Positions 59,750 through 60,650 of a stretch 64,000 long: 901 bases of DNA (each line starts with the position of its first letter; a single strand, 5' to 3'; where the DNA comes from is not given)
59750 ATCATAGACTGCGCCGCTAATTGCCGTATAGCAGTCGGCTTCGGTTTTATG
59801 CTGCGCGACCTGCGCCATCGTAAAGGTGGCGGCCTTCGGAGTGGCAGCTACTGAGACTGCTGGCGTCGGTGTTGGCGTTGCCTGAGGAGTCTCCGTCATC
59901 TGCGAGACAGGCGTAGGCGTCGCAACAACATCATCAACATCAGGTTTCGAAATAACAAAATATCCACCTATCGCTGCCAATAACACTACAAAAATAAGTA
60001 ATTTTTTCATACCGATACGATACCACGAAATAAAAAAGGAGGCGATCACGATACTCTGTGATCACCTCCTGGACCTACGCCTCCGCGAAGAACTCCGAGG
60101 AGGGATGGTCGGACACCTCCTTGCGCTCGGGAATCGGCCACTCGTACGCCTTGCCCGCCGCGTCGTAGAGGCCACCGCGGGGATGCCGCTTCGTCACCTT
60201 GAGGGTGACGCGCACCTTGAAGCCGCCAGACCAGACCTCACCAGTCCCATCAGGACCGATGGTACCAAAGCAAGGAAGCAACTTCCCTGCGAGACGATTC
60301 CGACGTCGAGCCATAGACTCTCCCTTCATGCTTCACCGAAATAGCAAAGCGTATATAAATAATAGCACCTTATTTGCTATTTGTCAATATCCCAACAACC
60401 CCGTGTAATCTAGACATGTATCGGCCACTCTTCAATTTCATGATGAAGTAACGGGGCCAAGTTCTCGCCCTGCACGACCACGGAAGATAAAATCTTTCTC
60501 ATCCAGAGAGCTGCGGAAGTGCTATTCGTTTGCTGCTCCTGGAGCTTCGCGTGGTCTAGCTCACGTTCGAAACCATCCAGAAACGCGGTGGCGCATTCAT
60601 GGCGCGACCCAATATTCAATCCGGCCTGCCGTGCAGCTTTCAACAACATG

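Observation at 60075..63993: Three-gene cluster of unknowns with a kinase-like enzyme and operator-like repeats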

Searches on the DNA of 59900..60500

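Call 75: search_rna_families(source=window, start=59900, end=60500, threshold=evalue, max_evalue=1)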
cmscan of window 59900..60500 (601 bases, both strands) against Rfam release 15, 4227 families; matches with E-value up to 1: 1.
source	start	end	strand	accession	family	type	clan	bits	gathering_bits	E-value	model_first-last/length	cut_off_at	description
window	59905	59967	-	RF01134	sR30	Gene; snRNA; snoRNA; CD-box;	-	17.1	38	0.073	1-57/57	no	Small nucleolar RNA sR30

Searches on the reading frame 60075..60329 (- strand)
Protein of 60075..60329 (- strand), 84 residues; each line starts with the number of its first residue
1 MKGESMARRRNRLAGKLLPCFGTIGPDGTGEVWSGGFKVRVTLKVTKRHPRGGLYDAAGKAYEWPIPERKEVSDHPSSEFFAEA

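Call 3: search_protein_families(library=pfam, proteins=[window:60075-60329:-], max_evalue=1)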
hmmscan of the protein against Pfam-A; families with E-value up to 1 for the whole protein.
window:60075-60329:- (84 aa): 0 families

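Call 4: search_protein_families(library=ncbifam, proteins=[window:60075-60329:-], max_evalue=1)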
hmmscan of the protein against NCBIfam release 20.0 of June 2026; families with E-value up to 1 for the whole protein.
window:60075-60329:- (84 aa): 0 families

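Call 5: search_protein_families(library=padloc, proteins=[window:60075-60329:-], max_evalue=1)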
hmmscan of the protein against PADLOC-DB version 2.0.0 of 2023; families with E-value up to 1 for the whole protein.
window:60075-60329:- (84 aa): 0 families

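Call 6: search_protein_families(library=phrogs, proteins=[window:60075-60329:-], max_evalue=1)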
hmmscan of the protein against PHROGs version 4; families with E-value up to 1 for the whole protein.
window:60075-60329:- (84 aa): 1 family
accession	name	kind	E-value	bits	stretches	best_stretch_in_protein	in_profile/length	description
phrog_28542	-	unknown function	0.072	14.3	1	52-76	23-50/74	-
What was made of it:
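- Tried and rejected: Pfam, NCBIfam, PADLOC and PHROGs on all three proteins gave nothing significant (calls 3-6).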

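Call 70: list_cluster_members(proteins=[window:60075-60329:-, P0046, L001:10084-11376:+])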
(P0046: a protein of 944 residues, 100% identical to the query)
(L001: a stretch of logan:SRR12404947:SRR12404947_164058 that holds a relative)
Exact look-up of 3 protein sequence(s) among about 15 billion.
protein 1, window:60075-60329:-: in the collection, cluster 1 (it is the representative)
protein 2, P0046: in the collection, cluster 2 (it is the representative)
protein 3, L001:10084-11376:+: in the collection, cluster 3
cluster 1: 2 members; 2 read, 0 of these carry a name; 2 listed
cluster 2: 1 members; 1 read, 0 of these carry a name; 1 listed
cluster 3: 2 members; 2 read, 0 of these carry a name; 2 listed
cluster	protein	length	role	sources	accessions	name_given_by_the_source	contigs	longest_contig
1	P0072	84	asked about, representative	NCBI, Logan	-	-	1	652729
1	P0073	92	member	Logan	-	-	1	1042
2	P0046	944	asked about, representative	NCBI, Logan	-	-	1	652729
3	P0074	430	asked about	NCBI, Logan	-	-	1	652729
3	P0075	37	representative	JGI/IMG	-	-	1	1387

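Call 71: search_dna_similar(query=window:60075-60329:-, collection=phages, mode=protein, max_evalue=1, max_rows=10)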
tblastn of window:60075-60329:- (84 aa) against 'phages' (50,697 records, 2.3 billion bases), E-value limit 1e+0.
No match.

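Call 72: search_dna_similar(query=window:60075-60329:-, collection=plasmids, mode=protein, max_evalue=1, max_rows=10)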
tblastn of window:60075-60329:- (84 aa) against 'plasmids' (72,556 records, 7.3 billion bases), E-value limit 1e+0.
No match.
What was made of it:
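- Tried and rejected: No homologues were found in phage or plasmid collections (calls 71, 72).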

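Call 73: search_solved_structures(query=window:60075-60329:-, max_evalue=10)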
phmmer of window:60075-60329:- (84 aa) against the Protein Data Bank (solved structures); distinct sequences matched with E-value up to 10: 9.
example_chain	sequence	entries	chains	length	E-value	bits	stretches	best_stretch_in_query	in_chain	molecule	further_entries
4bts_AR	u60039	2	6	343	0.35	14.1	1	16-47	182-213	40S RIBOSOMAL PROTEIN RACK1 | RACK1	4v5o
9vdy_C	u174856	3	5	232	0.94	12.7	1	14-48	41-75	hA5-6 Fab heavy chain | hA5-6(W30B/E45) Fab heavy chain | hA5-6 (W30B/W53) Fab heavy chain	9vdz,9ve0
8c5y_B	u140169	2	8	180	0.99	12.7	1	26-66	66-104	RPA32 subunit of the hetero-oligomeric complex involved in homologous recombination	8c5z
8aas_B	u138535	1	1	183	1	12.6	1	26-66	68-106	RPA32 subunit of the hetero-oligomeric complex involved in homologous recombination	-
1uyw_H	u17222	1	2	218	1.3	12.3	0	13-48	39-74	FAB ANTIBODY HEAVY CHAIN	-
9f26_C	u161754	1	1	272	1.4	12.2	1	26-65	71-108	RPA32 subunit of the hetero-oligomeric complex involved in homologous recombination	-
8aaj_B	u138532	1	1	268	1.4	12.2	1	26-65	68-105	RPA32 subunit of the hetero-oligomeric complex involved in homologous recombination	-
8oej_B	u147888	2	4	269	1.4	12.2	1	26-65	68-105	RPA32 subunit of the hetero-oligomeric complex involved in homologous recombination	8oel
3ed4_A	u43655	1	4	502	1.5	12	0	30-64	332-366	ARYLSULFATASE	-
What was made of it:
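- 60075..60314 (-): Small basic orphan protein, 79 aa from the conserved ATG (84 aa from the first ATG at 60329). It is an independent transcription unit and not part of the pair. No hit in Pfam, NCBIfam, PADLOC, PDB, phage or plasmid collections; only a chance-level PHROGs match (E 0.072) (calls 3-6, 71-73).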

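Call 101: find_encoding_contigs(protein=P0073, flank=2000, max_places=3)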
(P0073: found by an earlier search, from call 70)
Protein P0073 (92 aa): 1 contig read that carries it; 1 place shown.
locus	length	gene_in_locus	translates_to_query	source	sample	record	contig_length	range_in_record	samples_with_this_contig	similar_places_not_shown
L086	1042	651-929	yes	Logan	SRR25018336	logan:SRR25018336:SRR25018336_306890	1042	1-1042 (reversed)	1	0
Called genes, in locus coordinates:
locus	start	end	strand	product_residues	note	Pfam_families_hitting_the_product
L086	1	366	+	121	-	?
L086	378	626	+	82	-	PF13122:DUF3977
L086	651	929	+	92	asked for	-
